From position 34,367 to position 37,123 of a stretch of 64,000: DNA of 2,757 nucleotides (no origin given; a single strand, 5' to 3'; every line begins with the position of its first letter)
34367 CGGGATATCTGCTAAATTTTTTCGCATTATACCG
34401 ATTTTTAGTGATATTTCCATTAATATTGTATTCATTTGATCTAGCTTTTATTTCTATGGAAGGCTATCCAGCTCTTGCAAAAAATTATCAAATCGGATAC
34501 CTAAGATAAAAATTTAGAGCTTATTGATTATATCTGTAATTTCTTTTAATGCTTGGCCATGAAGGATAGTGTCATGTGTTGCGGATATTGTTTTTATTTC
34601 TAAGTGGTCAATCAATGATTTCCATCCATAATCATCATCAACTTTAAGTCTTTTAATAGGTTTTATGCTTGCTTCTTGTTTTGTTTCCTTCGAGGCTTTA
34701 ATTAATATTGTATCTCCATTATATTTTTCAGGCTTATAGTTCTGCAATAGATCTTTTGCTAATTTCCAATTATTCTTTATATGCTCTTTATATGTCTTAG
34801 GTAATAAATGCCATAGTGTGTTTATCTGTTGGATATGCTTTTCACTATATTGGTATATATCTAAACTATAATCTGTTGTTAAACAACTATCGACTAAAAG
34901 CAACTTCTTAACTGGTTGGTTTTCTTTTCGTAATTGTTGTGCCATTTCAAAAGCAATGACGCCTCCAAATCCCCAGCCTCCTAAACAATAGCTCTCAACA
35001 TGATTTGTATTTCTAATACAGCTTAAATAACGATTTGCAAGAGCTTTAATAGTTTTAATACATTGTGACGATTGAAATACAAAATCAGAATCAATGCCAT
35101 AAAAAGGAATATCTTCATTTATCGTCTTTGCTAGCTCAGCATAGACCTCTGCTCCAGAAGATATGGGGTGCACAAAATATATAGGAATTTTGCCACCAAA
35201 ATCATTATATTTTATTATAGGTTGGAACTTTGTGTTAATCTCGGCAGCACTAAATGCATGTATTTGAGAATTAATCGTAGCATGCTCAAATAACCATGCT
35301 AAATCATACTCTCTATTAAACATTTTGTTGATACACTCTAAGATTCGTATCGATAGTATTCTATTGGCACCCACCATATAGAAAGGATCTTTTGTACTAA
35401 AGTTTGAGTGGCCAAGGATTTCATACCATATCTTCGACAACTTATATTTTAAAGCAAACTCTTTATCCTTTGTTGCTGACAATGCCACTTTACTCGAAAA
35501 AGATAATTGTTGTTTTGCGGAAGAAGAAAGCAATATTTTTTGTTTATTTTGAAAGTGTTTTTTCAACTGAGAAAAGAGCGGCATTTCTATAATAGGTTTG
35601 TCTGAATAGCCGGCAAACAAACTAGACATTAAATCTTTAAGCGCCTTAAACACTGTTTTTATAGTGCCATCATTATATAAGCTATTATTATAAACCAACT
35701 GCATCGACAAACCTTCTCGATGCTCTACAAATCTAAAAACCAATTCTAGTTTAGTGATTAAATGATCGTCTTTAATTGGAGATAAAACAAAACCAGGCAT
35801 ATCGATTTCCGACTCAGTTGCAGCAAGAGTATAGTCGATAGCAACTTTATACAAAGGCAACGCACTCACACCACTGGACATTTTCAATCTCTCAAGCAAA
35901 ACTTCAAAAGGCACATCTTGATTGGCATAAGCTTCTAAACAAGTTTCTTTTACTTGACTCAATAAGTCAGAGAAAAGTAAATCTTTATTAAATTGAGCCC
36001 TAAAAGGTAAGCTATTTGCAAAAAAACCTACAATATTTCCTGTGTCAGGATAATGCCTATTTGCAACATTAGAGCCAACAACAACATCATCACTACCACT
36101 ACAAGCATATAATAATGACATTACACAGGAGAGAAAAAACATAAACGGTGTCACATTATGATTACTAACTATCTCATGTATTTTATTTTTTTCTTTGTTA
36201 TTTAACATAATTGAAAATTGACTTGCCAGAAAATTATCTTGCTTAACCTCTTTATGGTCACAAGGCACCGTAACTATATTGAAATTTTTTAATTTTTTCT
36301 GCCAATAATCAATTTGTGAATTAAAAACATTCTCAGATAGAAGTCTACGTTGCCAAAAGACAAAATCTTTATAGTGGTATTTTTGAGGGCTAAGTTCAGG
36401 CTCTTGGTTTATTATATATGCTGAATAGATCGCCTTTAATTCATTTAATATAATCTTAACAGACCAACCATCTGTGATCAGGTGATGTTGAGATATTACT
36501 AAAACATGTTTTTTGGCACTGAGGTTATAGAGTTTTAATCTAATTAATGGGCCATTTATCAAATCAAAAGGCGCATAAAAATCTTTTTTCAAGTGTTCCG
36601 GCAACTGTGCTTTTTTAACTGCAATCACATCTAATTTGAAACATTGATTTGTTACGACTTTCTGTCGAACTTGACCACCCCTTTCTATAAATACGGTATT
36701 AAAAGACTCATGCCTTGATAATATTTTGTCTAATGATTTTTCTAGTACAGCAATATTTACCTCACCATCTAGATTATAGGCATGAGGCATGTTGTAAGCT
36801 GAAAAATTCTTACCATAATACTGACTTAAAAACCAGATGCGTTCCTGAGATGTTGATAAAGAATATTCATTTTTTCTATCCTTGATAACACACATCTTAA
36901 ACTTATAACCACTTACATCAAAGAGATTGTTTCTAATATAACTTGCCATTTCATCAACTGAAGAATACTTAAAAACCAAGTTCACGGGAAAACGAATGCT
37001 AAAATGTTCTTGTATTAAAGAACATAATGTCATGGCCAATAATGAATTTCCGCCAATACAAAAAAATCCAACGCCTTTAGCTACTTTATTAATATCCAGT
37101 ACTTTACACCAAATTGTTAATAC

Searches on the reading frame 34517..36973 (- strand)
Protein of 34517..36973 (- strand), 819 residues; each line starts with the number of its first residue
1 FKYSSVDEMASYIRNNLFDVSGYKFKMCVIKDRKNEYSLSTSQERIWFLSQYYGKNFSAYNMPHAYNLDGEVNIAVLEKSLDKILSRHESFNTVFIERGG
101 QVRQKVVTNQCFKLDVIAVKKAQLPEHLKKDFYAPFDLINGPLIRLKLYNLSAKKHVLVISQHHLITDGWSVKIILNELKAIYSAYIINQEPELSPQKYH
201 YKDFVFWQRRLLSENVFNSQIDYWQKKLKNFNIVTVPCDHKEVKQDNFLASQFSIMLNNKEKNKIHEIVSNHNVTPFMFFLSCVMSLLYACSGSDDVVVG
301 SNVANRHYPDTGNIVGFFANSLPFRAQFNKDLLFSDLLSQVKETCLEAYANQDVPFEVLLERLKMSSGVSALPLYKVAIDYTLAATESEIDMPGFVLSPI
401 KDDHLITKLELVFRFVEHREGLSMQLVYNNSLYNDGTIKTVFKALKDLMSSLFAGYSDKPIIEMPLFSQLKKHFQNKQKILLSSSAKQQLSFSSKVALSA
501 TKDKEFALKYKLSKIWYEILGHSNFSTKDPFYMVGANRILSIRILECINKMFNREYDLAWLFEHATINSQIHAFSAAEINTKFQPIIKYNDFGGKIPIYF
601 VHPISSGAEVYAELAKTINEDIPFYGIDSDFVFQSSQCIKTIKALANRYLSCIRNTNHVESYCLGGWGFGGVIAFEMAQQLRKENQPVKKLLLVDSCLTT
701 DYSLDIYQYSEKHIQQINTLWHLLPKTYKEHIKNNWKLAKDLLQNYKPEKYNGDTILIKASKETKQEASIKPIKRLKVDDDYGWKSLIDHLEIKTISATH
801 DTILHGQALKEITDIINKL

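Call 72: find_homologous_proteins(query=window:34517-36973:-, max_evalue=1e-20)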
Query seq(819 aa) (819 aa): 268 proteins with E <= 1e-20 among 8000 candidates; the best 120 are listed.
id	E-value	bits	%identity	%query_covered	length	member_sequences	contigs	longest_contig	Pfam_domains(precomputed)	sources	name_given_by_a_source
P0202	9.1e-140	486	29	58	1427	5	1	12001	PF00668.26,PF00550.32,PF00501.35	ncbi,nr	ncbi:MAG TPA: condensation domain-containing protein, partial [Pyrinomonadaceae bacterium]|nr:conden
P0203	4.5e-137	477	30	81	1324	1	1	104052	PF00668.26,PF00550.32,PF00975.27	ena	-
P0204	5.4e-133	463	29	81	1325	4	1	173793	PF00668.26,PF00550.32,PF00975.27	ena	-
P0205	3.0e-129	451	26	95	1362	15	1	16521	PF00668.26,PF00550.32,PF00975.27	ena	-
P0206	2.0e-126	441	25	94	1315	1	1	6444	PF00668.26,PF00550.32,PF00975.27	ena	-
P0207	3.9e-125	437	29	80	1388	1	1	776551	PF00668.26,PF00550.32,PF00561.27,PF00975.27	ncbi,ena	-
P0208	9.7e-125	436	26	94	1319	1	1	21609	PF00668.26,PF00550.32,PF12697.14,PF00975.27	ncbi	-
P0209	2.1e-124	435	28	80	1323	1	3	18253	PF00668.26,PF00550.32,PF00975.27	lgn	-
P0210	9.6e-123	429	25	94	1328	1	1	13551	PF00668.26,PF00550.32,PF00975.27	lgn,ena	-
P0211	1.9e-122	428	25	94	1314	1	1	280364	PF00668.26,PF00550.32,PF00975.27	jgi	jgi:non-ribosomal peptide synthetase component F/thioesterase domain-containing protein/acyl carrier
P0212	2.1e-121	425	24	94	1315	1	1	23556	PF00668.26,PF00550.32,PF00975.27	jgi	jgi:non-ribosomal peptide synthetase component F/thioesterase domain-containing protein/acyl carrier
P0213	1.2e-120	422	29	80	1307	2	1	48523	PF00668.26,PF00550.32,PF00561.27,PF00975.27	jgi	-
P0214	3.1e-120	421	25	94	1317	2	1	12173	PF00668.26,PF00550.32,PF00975.27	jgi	jgi:non-ribosomal peptide synthetase component F/thioesterase domain-containing protein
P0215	5.4e-120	420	27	80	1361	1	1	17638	PF00668.26,PF00550.32,PF00561.27,PF00975.27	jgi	-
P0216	2.3e-111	392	26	80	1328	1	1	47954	PF00668.26,PF00550.32,PF00975.27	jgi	jgi:non-ribosomal peptide synthetase component F/thioesterase domain-containing protein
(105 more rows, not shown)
